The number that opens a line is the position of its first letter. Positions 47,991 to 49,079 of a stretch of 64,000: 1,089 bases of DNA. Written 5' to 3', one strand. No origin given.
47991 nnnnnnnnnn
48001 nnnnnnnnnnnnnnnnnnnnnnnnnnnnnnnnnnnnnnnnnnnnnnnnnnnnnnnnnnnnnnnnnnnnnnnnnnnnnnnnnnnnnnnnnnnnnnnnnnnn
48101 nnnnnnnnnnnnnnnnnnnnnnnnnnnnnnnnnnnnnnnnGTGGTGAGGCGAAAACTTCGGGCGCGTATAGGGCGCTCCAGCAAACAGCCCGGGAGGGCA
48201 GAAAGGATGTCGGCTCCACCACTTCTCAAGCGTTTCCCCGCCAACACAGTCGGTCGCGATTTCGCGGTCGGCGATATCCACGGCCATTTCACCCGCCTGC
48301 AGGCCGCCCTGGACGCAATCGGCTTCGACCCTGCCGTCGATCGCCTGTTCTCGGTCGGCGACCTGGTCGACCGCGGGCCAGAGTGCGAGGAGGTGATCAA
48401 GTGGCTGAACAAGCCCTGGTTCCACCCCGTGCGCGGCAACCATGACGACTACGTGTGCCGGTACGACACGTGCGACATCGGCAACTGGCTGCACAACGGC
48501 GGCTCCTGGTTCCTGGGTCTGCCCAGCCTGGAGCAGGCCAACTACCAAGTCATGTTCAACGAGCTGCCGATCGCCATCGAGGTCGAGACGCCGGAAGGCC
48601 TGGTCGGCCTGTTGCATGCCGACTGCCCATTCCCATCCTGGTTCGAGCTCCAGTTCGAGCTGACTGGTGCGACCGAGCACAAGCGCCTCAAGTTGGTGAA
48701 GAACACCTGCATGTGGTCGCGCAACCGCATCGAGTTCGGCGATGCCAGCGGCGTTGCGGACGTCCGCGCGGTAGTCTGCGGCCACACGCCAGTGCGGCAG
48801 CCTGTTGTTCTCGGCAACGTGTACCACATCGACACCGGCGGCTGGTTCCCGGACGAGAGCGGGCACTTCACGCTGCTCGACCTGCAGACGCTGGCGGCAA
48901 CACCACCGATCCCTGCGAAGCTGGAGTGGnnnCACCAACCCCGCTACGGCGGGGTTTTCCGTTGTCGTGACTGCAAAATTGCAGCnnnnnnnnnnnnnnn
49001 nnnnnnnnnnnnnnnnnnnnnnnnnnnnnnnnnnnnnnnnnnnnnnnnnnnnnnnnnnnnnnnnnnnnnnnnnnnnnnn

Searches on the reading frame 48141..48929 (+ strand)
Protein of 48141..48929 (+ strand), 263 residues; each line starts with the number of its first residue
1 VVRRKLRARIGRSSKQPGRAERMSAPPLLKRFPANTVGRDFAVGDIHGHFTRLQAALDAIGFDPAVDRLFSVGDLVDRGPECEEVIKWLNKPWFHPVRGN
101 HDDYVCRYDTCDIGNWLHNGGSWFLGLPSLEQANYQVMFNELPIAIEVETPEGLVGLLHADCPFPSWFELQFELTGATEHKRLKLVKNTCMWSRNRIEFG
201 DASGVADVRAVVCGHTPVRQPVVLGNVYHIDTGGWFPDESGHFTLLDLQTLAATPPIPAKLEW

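Call 75: search_protein_families(library=phrogs, proteins=[window:48141-48929:+], max_evalue=0.001)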
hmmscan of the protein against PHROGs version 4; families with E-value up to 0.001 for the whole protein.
window:48141-48929:+ (263 aa): 6 families
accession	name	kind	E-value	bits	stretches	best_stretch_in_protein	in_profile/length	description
phrog_246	-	other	1.9e-72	245.6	1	20-253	158-387/417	NinI-like serine-threonine phosphatase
phrog_9096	-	unknown function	4.6e-21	76.4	1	41-129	16-106/157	-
phrog_20114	-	other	5.1e-12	47.3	1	41-107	6-75/131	phosphoesterase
phrog_28031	-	unknown function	7.7e-07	29.6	1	41-108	144-222/406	-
phrog_8238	-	DNA, RNA and nucleotide metabolism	1.2e-06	28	1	42-109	176-248/737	RNA ligase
phrog_16794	-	unknown function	0.00055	20.6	1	211-249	20-55/59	-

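Call 76: search_protein_families(library=ncbifam, proteins=[window:48141-48929:+], max_evalue=0.01)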
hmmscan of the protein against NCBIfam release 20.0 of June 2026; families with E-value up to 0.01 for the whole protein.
window:48141-48929:+ (263 aa): 6 families
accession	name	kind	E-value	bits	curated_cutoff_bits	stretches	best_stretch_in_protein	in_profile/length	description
NF008516.0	PRK11439.1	equivalog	5.9e-33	114.7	326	1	32-249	11-218/218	protein-serine/threonine phosphatase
NF007425.0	PRK09968.1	equivalog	7.6e-27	94.4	332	1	41-235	18-207/218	protein-serine/threonine phosphatase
NF001204.0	PRK00166.1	equivalog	2.9e-14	53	176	1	40-102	3-67/276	symmetrical bis(5'-nucleosyl)-tetraphosphatase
TIGR00668.1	apaH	equivalog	1.3e-08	34.6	222.85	1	41-102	4-67/279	bis(5'-nucleosyl)-tetraphosphatase (symmetrical) ApaH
NF010148.0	PRK13625.1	equivalog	2.6e-08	33.7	340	1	210-254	187-231/245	bis(5'-nucleosyl)-tetraphosphatase PrpE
TIGR04075.1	bacter_Pnkp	equivalog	4.5e-06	25.1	750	1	43-107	185-267/851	polynucleotide kinase-phosphatase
